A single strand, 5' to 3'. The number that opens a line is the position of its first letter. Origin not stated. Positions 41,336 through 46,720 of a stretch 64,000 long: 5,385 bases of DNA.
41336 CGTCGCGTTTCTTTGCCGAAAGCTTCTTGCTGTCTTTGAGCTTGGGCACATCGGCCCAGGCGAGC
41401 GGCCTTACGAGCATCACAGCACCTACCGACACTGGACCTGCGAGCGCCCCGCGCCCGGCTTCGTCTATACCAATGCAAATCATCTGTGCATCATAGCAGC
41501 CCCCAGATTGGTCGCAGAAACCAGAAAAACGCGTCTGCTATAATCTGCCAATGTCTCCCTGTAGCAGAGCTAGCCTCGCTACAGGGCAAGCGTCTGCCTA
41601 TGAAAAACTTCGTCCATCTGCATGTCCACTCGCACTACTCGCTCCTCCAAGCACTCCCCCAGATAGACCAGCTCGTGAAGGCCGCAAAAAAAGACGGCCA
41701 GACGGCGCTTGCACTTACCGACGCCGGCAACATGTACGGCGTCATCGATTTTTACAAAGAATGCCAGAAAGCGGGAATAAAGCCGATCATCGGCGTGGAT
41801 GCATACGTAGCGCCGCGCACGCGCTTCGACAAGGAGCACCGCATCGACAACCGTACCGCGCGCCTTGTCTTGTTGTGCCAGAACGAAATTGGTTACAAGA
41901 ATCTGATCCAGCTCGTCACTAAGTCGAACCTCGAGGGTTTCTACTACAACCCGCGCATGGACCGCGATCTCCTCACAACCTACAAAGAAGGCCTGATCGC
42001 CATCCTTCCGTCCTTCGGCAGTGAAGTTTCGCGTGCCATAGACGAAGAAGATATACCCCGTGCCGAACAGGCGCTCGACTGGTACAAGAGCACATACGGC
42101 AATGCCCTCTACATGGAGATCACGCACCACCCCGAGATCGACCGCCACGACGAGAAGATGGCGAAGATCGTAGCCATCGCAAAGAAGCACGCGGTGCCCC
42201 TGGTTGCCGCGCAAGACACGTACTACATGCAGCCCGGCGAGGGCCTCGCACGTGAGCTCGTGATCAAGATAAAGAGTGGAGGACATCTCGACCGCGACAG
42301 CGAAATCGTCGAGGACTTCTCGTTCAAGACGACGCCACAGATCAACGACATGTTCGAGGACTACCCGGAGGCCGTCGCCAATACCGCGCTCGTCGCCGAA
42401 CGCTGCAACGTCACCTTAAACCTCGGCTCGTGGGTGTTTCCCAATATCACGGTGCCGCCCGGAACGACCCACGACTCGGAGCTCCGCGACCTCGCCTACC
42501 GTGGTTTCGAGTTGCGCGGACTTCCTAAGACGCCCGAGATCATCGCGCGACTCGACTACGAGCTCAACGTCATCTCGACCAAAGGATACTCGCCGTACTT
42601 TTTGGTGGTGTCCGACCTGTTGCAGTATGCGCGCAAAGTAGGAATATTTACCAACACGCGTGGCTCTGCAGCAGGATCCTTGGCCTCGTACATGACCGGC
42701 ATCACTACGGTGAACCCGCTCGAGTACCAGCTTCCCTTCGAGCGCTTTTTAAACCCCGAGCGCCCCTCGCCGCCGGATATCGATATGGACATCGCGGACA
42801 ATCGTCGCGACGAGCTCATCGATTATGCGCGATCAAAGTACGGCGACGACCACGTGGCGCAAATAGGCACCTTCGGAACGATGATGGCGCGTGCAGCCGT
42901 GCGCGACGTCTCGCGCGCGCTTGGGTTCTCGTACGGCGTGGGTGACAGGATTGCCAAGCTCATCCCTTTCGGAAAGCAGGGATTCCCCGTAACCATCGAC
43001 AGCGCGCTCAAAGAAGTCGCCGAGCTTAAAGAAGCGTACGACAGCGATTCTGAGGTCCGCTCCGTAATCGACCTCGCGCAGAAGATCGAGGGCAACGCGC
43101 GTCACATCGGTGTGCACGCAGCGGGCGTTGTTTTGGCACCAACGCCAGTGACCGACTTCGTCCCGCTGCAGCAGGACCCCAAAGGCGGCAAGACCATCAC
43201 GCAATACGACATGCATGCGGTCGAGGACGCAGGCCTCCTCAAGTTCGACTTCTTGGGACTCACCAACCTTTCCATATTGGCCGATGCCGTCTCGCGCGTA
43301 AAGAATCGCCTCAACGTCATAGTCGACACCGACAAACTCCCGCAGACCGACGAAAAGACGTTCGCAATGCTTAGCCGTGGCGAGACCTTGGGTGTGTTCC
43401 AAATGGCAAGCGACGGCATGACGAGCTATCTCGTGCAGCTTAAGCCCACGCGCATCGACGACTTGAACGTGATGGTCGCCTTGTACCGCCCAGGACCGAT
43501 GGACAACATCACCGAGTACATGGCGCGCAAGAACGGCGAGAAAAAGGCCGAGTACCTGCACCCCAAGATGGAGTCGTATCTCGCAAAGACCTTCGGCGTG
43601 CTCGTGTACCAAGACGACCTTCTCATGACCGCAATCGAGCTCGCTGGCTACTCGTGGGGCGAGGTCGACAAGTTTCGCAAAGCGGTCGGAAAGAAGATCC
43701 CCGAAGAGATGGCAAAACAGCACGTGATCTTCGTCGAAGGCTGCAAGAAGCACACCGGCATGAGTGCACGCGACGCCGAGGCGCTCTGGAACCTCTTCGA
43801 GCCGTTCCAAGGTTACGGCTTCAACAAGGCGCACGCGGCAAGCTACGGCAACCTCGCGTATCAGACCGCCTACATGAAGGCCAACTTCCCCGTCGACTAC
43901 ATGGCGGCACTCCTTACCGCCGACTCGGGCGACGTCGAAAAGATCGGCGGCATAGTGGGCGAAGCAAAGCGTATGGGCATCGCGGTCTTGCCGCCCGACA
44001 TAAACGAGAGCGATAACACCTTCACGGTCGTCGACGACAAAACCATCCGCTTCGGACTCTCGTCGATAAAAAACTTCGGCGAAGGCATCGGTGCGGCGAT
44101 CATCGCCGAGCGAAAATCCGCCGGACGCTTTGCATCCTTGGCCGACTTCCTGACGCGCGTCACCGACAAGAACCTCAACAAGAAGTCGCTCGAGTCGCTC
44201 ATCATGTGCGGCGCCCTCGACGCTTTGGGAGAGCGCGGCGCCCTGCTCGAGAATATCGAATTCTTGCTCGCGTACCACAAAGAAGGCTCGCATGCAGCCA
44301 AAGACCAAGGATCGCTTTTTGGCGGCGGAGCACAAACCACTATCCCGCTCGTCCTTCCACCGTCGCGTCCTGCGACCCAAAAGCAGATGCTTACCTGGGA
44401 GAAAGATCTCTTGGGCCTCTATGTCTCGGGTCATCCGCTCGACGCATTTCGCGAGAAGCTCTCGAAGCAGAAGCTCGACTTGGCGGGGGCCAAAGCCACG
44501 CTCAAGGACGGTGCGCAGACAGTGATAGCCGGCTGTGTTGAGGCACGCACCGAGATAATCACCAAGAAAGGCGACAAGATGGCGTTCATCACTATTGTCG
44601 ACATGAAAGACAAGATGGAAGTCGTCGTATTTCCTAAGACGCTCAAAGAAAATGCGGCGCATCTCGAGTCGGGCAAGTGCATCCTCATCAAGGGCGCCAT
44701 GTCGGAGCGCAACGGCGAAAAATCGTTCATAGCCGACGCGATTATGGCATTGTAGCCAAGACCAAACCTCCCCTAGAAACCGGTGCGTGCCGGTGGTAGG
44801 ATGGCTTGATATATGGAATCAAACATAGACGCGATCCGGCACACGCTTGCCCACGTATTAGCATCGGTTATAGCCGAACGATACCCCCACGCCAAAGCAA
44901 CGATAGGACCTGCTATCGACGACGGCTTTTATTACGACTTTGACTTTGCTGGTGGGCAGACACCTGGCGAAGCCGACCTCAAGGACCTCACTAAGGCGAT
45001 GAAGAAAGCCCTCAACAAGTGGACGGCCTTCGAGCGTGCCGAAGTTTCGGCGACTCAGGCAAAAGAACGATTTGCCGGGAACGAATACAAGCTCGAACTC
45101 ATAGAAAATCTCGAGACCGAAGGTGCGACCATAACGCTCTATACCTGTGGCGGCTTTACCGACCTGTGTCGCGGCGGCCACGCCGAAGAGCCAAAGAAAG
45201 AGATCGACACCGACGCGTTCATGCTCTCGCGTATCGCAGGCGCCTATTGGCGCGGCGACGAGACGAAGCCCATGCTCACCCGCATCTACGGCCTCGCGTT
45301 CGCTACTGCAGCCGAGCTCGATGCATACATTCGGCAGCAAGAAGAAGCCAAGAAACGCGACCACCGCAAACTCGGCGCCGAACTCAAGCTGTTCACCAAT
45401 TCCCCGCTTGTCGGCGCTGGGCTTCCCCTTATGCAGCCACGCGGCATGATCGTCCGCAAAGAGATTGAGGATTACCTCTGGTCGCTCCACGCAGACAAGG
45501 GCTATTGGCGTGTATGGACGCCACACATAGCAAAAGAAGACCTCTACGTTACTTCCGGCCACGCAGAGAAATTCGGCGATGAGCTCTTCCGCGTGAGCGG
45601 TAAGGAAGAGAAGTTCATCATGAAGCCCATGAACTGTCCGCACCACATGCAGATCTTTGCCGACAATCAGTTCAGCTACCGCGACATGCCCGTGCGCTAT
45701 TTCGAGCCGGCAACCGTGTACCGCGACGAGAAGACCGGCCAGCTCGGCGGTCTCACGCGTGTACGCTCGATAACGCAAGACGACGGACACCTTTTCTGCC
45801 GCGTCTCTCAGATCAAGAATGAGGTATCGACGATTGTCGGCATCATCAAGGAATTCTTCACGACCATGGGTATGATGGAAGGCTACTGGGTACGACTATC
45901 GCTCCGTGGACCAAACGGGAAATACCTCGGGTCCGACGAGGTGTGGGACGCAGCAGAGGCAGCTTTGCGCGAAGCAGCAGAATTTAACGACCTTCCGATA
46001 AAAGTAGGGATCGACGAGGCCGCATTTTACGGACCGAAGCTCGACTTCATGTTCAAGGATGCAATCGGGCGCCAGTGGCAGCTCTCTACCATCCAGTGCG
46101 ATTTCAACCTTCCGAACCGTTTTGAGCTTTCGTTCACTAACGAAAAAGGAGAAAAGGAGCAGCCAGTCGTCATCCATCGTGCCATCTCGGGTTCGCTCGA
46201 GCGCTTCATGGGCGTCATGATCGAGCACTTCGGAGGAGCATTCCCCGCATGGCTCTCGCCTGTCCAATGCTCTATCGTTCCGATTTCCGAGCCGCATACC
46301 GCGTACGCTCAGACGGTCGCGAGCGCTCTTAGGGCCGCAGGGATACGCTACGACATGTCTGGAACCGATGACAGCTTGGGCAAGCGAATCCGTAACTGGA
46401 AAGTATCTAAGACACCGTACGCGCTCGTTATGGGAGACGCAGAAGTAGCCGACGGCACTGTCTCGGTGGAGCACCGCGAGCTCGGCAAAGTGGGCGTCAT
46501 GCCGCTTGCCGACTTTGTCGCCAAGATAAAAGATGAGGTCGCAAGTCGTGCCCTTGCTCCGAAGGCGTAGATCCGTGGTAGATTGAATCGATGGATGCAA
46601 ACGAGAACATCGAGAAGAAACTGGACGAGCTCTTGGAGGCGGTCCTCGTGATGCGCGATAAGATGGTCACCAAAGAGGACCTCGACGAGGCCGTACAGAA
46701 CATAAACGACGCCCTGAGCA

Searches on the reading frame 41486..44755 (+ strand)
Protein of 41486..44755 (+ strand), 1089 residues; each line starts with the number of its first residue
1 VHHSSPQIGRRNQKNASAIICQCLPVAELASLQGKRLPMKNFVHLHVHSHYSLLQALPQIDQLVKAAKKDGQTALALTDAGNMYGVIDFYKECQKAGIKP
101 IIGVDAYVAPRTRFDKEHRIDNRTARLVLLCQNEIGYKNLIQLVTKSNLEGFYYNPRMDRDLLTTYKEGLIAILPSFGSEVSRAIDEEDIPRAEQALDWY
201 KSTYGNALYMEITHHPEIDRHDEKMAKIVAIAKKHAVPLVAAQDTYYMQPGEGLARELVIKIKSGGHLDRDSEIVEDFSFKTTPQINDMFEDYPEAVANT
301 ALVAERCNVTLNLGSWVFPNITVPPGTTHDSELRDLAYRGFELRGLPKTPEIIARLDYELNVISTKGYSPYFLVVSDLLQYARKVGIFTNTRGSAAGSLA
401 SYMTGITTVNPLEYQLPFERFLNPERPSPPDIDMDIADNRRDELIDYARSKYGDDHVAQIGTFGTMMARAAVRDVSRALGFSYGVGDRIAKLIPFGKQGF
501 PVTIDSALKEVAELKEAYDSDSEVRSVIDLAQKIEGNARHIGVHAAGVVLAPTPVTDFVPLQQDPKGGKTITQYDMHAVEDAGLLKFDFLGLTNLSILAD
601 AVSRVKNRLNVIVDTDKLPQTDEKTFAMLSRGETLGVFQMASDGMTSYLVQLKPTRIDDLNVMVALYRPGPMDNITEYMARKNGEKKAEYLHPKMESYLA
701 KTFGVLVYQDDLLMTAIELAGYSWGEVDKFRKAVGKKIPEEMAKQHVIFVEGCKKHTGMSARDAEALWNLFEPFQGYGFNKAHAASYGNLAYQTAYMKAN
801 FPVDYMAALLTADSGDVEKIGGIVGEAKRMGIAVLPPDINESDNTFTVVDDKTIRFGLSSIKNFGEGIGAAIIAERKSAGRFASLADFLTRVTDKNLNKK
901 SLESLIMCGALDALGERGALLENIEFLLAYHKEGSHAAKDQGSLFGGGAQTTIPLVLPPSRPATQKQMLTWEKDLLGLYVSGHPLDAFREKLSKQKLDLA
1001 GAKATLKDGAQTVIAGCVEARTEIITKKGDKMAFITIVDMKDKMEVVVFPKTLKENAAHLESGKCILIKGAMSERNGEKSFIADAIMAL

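Call 53: search_protein_families(library=pfam, proteins=[window:41486-44755:+], max_evalue=0.0001)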
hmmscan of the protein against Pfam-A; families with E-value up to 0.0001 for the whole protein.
window:41486-44755:+ (1089 aa): 5 families
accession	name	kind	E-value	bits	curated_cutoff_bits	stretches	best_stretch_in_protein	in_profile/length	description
PF07733.18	DNA_pol3_alpha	-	3e-93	312.6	23.9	1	332-591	2-260/260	Bacterial DNA polymerase III alpha NTPase domain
PF17657.6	DNA_pol3_finger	-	1.5e-50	171.3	22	1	594-756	1-165/166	Bacterial DNA polymerase III alpha subunit finger domain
PF02811.25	PHP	-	1.7e-49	168.7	26.4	1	44-215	1-164/164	PHP domain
PF14579.12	HHH_6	-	1e-27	96.6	25.6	1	831-916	1-85/90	Helix-hairpin-helix motif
PF01336.31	tRNA_anti-codon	-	2.1e-10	40.8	27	1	1014-1087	3-73/75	OB-fold nucleic acid binding domain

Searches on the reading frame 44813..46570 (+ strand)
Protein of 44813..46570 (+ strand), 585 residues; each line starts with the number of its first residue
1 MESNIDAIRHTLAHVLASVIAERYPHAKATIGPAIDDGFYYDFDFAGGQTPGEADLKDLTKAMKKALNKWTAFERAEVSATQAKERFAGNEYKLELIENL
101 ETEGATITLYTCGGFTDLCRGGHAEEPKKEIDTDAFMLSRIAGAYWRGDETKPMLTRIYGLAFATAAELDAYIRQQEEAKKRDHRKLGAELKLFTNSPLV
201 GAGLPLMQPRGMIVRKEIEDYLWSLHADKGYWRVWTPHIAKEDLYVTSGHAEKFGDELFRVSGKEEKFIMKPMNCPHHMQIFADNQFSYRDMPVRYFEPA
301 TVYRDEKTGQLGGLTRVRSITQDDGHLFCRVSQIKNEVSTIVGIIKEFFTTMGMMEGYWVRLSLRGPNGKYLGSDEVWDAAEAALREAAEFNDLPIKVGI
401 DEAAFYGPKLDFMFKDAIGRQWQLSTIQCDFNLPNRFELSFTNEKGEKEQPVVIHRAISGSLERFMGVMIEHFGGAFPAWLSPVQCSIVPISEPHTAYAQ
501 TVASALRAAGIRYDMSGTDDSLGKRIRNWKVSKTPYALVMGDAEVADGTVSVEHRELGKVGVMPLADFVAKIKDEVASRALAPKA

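Call 53: search_protein_families(library=pfam, proteins=[window:44813-46570:+], max_evalue=0.0001)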
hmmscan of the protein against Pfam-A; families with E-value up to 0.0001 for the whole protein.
window:44813-46570:+ (585 aa): 2 families
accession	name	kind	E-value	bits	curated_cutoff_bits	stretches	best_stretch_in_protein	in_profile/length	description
PF00587.30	tRNA-synt_2b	-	1.3e-41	143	29.3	1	261-473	3-179/179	tRNA synthetase class II core domain (G, H, P, S and T)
PF03129.25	HGTP_anticodon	-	1.7e-20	73.4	21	1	485-574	1-93/94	Anticodon binding domain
